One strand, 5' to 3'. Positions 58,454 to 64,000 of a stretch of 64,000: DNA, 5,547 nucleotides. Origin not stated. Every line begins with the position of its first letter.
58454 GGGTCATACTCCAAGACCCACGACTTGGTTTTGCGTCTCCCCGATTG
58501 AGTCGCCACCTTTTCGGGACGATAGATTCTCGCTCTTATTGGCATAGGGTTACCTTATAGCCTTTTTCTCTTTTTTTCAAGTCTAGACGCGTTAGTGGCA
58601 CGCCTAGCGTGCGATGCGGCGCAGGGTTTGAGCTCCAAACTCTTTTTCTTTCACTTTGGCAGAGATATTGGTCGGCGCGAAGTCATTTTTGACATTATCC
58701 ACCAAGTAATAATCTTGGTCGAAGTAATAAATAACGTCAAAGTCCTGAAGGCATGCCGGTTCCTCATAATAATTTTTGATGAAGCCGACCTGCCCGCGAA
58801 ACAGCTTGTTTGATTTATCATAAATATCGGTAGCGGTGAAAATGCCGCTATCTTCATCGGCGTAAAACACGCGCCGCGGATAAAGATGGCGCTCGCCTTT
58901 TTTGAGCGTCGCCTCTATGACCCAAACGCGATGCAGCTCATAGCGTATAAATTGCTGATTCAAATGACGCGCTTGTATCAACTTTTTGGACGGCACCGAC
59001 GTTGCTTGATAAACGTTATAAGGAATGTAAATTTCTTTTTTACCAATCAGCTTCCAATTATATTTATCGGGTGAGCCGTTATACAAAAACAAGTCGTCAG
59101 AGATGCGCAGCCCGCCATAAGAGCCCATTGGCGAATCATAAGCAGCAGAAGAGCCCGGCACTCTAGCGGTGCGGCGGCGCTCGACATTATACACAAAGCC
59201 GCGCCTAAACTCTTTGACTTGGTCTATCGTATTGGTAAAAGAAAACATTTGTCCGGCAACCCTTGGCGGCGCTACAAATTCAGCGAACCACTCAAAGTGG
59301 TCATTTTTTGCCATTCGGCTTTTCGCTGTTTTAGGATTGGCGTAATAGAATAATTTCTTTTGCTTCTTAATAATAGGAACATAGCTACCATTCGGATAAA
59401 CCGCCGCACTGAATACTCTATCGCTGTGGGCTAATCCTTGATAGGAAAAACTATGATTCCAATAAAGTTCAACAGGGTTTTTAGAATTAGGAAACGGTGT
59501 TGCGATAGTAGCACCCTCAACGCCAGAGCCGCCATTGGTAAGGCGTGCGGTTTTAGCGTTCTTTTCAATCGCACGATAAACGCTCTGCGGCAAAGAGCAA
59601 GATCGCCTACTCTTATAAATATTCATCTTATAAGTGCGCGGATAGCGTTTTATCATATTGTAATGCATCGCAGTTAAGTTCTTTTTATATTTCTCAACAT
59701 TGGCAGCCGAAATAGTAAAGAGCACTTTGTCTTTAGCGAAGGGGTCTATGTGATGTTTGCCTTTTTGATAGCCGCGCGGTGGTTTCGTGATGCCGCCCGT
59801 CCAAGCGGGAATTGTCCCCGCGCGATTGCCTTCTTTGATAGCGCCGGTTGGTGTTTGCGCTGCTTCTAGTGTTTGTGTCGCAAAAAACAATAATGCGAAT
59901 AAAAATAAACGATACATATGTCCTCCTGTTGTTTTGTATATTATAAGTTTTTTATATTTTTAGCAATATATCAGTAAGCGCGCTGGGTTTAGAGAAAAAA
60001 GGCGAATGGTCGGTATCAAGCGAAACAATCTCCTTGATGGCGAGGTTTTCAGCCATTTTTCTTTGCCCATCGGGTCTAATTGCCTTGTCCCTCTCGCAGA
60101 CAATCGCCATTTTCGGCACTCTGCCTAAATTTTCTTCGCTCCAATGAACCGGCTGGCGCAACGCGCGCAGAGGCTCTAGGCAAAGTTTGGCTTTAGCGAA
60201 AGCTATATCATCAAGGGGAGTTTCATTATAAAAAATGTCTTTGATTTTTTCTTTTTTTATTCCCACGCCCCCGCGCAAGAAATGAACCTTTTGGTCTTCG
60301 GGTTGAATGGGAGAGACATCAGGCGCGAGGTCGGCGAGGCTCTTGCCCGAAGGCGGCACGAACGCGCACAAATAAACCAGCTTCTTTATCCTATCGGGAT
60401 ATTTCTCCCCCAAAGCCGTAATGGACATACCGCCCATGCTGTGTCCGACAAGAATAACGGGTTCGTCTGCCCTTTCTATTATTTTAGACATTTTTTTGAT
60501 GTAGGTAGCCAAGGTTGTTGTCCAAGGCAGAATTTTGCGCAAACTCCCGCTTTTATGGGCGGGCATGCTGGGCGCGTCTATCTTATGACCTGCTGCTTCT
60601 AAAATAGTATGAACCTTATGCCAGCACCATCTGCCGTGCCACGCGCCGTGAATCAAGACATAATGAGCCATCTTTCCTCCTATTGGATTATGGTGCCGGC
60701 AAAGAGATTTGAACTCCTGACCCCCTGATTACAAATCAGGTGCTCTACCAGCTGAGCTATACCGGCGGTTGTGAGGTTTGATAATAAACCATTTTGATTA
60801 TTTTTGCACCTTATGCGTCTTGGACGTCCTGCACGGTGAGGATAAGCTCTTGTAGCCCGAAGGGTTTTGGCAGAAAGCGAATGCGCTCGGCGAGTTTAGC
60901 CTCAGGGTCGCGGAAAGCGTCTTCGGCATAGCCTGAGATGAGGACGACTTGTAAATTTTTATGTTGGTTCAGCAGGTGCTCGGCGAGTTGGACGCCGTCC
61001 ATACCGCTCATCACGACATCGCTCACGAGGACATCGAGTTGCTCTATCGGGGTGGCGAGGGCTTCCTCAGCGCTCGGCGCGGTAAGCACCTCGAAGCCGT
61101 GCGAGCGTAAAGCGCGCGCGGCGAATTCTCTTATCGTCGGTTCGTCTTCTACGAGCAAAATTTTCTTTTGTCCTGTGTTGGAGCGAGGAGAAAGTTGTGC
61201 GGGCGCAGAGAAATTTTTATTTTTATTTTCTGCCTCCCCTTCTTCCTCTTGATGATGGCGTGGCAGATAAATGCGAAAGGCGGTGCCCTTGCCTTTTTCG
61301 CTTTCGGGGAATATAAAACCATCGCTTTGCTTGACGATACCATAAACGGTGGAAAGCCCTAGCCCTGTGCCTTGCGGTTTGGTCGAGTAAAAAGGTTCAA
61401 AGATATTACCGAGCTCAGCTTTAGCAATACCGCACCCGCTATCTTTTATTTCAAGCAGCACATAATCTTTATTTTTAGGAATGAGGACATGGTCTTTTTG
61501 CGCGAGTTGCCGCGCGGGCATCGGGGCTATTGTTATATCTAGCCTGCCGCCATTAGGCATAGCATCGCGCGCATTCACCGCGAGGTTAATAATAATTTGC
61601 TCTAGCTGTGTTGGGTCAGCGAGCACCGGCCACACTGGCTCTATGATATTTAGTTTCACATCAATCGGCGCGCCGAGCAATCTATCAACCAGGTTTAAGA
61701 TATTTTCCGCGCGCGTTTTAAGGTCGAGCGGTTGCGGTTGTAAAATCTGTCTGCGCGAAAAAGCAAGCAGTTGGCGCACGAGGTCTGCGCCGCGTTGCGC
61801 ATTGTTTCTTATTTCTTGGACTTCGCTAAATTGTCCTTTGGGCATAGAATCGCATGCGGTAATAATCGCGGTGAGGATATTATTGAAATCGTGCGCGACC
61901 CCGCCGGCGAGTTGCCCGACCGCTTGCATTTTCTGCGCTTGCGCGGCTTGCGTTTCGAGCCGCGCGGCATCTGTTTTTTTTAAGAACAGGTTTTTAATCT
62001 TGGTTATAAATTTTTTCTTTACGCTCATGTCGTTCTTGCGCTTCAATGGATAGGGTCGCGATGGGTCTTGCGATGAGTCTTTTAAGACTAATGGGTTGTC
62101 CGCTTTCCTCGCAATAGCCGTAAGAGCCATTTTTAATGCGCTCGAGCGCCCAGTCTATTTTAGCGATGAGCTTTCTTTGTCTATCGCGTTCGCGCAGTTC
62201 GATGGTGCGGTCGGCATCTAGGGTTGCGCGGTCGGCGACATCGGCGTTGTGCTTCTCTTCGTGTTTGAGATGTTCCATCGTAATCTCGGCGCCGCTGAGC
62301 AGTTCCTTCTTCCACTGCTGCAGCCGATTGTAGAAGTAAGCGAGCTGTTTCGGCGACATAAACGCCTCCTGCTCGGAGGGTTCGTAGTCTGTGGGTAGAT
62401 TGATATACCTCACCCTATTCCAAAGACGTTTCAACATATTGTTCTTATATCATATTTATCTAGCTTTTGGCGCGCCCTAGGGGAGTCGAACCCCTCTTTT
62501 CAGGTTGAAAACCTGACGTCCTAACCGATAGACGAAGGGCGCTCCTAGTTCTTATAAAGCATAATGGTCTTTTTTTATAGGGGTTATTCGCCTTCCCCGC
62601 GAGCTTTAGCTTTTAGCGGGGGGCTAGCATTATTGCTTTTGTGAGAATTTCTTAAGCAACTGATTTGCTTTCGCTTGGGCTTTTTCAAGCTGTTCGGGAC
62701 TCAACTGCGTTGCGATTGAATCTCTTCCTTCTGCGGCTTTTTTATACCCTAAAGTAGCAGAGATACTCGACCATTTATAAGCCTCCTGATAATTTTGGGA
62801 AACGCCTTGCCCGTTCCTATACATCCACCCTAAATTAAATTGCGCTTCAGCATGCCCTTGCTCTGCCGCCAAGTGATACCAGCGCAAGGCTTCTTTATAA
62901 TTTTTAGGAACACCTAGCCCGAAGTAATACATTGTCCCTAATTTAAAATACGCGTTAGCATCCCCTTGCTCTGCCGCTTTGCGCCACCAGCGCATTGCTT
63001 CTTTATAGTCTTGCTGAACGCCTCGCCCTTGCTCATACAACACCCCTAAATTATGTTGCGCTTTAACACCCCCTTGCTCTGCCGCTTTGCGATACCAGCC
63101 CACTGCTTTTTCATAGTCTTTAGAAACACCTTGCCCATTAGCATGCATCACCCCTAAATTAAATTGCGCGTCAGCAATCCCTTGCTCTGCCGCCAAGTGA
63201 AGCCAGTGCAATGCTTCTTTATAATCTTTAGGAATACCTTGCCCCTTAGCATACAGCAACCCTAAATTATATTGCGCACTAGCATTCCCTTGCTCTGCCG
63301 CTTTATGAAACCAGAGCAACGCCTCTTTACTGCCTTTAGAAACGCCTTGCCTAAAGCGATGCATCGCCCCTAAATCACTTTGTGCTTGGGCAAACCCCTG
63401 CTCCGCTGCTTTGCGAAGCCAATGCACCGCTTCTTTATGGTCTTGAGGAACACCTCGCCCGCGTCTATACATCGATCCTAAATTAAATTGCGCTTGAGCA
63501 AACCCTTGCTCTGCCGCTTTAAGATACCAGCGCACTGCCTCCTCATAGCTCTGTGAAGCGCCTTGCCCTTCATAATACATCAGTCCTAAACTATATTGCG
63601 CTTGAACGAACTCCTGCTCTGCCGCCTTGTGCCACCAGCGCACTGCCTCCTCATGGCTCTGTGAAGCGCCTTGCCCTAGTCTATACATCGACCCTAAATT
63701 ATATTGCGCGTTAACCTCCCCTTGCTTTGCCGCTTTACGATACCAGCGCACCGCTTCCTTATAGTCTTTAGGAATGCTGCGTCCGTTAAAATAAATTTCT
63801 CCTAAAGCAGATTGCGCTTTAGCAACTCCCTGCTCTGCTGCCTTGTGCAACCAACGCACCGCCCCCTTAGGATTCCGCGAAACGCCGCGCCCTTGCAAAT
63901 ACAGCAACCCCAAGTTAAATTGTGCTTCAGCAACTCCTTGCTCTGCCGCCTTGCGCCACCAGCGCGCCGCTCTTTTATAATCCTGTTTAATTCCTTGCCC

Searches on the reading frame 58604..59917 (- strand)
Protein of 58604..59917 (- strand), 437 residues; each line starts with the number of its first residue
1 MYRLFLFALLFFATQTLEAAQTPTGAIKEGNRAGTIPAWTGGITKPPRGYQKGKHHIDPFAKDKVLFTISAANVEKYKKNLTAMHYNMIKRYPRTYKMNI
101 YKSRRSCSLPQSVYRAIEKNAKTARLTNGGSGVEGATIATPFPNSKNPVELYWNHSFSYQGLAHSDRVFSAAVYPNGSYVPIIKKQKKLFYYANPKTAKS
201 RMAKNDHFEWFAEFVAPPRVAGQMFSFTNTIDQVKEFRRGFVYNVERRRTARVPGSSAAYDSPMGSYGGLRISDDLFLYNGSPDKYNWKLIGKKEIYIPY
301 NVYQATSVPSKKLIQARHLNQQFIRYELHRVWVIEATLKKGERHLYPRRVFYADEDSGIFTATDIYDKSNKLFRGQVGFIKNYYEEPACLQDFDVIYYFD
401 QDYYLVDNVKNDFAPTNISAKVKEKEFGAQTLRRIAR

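Call 5: search_protein_families(library=pfam, proteins=[window:58604-59917:-], max_evalue=0.001)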
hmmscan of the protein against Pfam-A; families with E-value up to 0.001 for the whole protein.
window:58604-59917:- (437 aa): 2 families
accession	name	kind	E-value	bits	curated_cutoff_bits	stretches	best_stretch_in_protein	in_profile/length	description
PF07044.18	DUF1329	-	2.5e-111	373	23.1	1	68-433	1-368/368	Protein of unknown function (DUF1329)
PF17131.11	LolA_like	-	4.6e-06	26.8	30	1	328-374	83-129/184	Outer membrane lipoprotein-sorting protein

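Call 10: find_encoding_contigs(protein=window:58604-59917:-, flank=10000, max_places=6)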
Protein window:58604-59917:- (437 aa): no gene with exactly this product is on record in the collection.
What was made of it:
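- Tried and rejected: It returned nothing (call 10).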

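Call 30: find_homologous_proteins(query=window:58604-59917:-, max_evalue=1e-60)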
Query window:58604-59917:- (437 aa): 3035 proteins with E <= 1e-60 among 6193 candidates; the best 120 are listed.
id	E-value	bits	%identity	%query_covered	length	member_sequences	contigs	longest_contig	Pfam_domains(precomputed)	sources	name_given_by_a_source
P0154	1.3e-297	1005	99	100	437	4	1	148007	PF07044.18,PF17131.12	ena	-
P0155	7.6e-228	775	78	97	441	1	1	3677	PF07044.18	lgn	-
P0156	1.3e-150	521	51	100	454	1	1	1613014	PF07044.18,PF17131.12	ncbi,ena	-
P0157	2.2e-144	500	50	99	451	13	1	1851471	PF07044.18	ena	-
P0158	7.8e-142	492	51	97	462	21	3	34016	PF07044.18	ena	-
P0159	1.2e-140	488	49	98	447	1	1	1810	PF07044.18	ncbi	-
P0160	2.9e-138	480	52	97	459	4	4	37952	PF07044.18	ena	-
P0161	1.2e-133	465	49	95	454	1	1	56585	PF07044.18,PF17131.12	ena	-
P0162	1.5e-131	458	47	93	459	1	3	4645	PF07044.18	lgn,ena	-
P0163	2.2e-130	454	47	98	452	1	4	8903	PF07044.18,PF17131.12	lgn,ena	-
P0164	3.5e-130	453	48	96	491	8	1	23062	PF07044.18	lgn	-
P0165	5.7e-130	453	46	95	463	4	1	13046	PF07044.18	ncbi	-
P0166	3.9e-129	450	48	95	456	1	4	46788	PF07044.18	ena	-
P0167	1.4e-128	448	47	96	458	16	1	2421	PF07044.18,PF17131.12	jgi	jgi:hypothetical protein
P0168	1.7e-128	448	47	97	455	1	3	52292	PF07044.18,PF17131.12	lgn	-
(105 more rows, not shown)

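Call 31: find_encoding_contigs(protein=P0154, flank=10000, max_places=6)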
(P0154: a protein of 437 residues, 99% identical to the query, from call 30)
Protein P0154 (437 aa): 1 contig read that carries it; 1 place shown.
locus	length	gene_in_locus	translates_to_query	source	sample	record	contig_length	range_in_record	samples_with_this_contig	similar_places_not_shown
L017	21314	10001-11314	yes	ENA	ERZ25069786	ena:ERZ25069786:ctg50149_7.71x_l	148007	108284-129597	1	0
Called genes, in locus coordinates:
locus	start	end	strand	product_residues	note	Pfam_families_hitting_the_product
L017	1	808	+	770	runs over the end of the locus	PF02861:Clp_N, PF00004:AAA, PF17871:AAA_lid_9, PF00158:Sigma54_activat (weak), PF00004:AAA, PF07724:AAA_2, PF07728:AAA_5, PF10431:ClpB_D2-small, +8 more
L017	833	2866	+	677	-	-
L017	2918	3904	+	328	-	PF03320:FBPase_glpX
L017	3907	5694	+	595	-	PF01368:DHH, PF02272:DHHA1, PF17768:RecJ_OB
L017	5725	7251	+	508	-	-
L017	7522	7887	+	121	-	PF21157:DksA_N, PF01258:zf-dskA_traR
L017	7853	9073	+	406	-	PF00512:HisKA (weak), PF02518:HATPase_c, PF00072:Response_reg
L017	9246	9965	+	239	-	PF00561:Abhydrolase_1, PF12697:Abhydrolase_6, PF12146:Hydrolase_4 (weak)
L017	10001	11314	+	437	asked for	PF17131:TP_0789-like (faint), PF07044:DUF1329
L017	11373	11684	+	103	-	PF04800:NDUS4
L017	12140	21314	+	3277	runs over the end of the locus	-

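Call 57: find_encoding_contigs(protein=P0156, flank=10000, max_places=2)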
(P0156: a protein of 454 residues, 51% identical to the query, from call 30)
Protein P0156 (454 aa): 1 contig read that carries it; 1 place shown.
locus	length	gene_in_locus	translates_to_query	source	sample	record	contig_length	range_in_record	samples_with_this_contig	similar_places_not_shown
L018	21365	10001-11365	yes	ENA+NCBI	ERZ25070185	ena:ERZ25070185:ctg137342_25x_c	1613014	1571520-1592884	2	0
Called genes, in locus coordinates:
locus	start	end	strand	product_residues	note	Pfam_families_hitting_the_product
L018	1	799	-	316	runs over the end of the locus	-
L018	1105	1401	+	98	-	-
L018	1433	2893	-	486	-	PF00199:Catalase, PF06628:Catalase-rel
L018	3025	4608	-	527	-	PF01839:FG-GAP (faint), PF13517:FG-GAP_3, PF07593:UnbV_ASPIC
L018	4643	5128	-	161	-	-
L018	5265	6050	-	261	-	PF00106:adh_short, PF08659:KR (weak), PF13561:adh_short_C2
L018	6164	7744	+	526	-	PF00743:FMO-like, PF01266:DAO (faint), PF07992:Pyr_redox_2 (weak), PF13450:NAD_binding_8, PF13454:NAD_binding_9 (faint), PF13738:Pyr_redox_3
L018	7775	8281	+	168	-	-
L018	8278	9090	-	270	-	PF13468:Glyoxalase_3 (weak)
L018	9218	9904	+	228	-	PF13489:Methyltransf_23 (weak), PF13649:Methyltransf_25, PF13847:Methyltransf_31 (weak), PF08241:Methyltransf_11, PF08242:Methyltransf_12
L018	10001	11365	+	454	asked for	PF07044:DUF1329, PF17131:TP_0789-like (weak)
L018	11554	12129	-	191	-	-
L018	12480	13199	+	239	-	PF00440:TetR_N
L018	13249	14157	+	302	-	PF00561:Abhydrolase_1, PF12146:Hydrolase_4 (weak)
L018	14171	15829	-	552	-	PF03007:WS_DGAT_cat, PF06974:WS_DGAT_C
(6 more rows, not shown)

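Call 72: list_cluster_members(proteins=[P0154, window:58604-59917:-])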
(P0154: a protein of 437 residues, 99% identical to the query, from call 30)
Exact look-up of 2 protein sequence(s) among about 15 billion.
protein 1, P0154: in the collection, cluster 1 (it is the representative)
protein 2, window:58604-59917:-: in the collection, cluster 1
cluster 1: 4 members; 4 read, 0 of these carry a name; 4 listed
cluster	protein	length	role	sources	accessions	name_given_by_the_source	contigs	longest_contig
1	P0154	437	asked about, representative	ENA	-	-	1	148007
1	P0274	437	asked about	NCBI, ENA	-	-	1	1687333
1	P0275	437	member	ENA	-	-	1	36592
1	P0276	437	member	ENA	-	-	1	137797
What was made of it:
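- The window's contig is 1.69 Mb long (call 72).
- Tried and rejected: The protein is nevertheless in the collection, on a 1.69-Mb contig that is not position-indexed (call 72).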

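Call 73: find_encoding_contigs(protein=P0276, flank=10000, max_places=3)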
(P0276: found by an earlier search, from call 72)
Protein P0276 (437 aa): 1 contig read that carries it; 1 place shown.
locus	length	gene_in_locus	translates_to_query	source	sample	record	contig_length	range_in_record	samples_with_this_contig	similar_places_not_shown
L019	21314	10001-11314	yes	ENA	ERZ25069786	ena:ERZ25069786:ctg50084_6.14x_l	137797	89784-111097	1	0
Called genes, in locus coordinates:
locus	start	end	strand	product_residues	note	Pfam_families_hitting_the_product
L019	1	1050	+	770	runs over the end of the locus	PF02861:Clp_N, PF00004:AAA, PF17871:AAA_lid_9, PF00158:Sigma54_activat (weak), PF00004:AAA, PF07724:AAA_2, PF07728:AAA_5, PF10431:ClpB_D2-small, +8 more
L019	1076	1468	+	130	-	PF08238:Sel1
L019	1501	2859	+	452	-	-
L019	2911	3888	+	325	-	PF03320:FBPase_glpX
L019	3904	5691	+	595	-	PF01368:DHH, PF02272:DHHA1, PF17768:RecJ_OB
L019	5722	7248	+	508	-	-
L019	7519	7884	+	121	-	PF21157:DksA_N, PF01258:zf-dskA_traR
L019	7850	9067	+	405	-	PF00512:HisKA (weak), PF02518:HATPase_c, PF00072:Response_reg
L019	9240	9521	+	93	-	PF12697:Abhydrolase_6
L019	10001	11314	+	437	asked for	PF17131:TP_0789-like (faint), PF07044:DUF1329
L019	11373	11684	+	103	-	PF04800:NDUS4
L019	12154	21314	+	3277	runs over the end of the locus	-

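Call 74: find_encoding_contigs(protein=P0275, flank=10000, max_places=3)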
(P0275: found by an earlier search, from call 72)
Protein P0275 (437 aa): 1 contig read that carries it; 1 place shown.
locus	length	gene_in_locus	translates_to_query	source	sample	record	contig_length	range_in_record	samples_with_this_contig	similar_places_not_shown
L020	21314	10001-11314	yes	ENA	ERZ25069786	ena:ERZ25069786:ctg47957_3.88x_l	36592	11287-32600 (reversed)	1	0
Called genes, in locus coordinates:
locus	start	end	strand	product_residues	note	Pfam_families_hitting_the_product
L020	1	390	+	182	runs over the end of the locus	PF07724:AAA_2, PF10431:ClpB_D2-small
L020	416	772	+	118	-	PF08238:Sel1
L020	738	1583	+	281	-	-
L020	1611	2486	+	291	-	-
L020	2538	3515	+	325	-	PF03320:FBPase_glpX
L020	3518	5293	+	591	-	PF01368:DHH, PF02272:DHHA1, PF17768:RecJ_OB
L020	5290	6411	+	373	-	-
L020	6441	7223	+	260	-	-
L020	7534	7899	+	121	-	PF21157:DksA_N, PF01258:zf-dskA_traR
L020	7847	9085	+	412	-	PF00512:HisKA (weak), PF02518:HATPase_c, PF00072:Response_reg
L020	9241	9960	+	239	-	PF00561:Abhydrolase_1, PF12146:Hydrolase_4, PF12697:Abhydrolase_6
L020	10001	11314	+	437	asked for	PF17131:TP_0789-like (faint), PF07044:DUF1329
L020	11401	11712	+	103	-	PF04800:NDUS4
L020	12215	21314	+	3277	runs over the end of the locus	-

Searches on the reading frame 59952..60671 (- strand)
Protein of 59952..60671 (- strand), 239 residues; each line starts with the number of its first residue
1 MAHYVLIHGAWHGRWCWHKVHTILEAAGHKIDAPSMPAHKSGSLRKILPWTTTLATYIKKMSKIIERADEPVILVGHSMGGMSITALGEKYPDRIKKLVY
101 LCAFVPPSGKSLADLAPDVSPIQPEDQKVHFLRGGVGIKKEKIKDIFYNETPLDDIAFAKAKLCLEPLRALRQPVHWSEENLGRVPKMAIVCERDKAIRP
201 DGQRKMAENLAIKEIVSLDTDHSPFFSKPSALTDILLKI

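Call 5: search_protein_families(library=pfam, proteins=[window:59952-60671:-], max_evalue=0.001)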
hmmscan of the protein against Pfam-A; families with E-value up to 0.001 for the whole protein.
window:59952-60671:- (239 aa): 4 families
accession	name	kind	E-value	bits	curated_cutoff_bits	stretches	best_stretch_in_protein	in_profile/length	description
PF12697.13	Abhydrolase_6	-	1.9e-24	88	26.3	1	5-232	2-214/217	Alpha/beta hydrolase family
PF00561.26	Abhydrolase_1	-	9.7e-13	48.8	25.8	1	5-124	4-121/245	alpha/beta hydrolase fold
PF12146.15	Hydrolase_4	-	4.7e-09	36.3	27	1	55-212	63-219/239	Serine aminopeptidase, S33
PF07819.20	PGAP1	-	0.00036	20.8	24.3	1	50-101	71-125/233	PGAP1-like alpha/beta domain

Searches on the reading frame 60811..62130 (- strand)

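Call 5: search_protein_families(library=pfam, proteins=[window:60811-62130:-], max_evalue=0.001)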
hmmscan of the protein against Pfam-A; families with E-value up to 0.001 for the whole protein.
window:60811-62130:- (439 aa): 3 families
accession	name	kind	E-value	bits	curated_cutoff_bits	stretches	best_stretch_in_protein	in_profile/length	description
PF02518.31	HATPase_c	-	2e-21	77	26.4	1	172-291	2-109/111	Histidine kinase-, DNA gyrase B-, and HSP90-like ATPase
PF00072.30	Response_reg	-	3.3e-18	66.3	30.2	1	324-433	1-110/111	Response regulator receiver domain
PF00512.31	HisKA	-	1.2e-07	32.1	26.9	1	72-128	3-64/66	His Kinase A (phospho-acceptor) domain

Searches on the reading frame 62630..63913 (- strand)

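Call 5: search_protein_families(library=pfam, proteins=[window:62630-63913:-], max_evalue=0.001)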
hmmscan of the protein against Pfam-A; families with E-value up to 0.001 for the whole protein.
window:62630-63913:- (427 aa): 5 families
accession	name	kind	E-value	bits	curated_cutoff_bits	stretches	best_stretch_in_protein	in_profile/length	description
PF08238.18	Sel1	-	8.9e-126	406.4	30.7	11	247-281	1-35/36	Sel1 repeat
PF23310.1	TPR_27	-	1.7e-10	40.9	27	0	306-372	15-78/110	Plant tetratrico peptide repeats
PF20308.4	TPR-S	-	6.5e-06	27.1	27.6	0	123-186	2-62/102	Tetratricopeptide Repeats-Sensor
PF06163.17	DUF977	-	0.00012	22.6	22.1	0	253-318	18-82/134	Bacterial protein of unknown function (DUF977)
PF13432.12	TPR_16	-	0.00054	20.8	32.7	0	244-280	28-60/65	Tetratricopeptide repeat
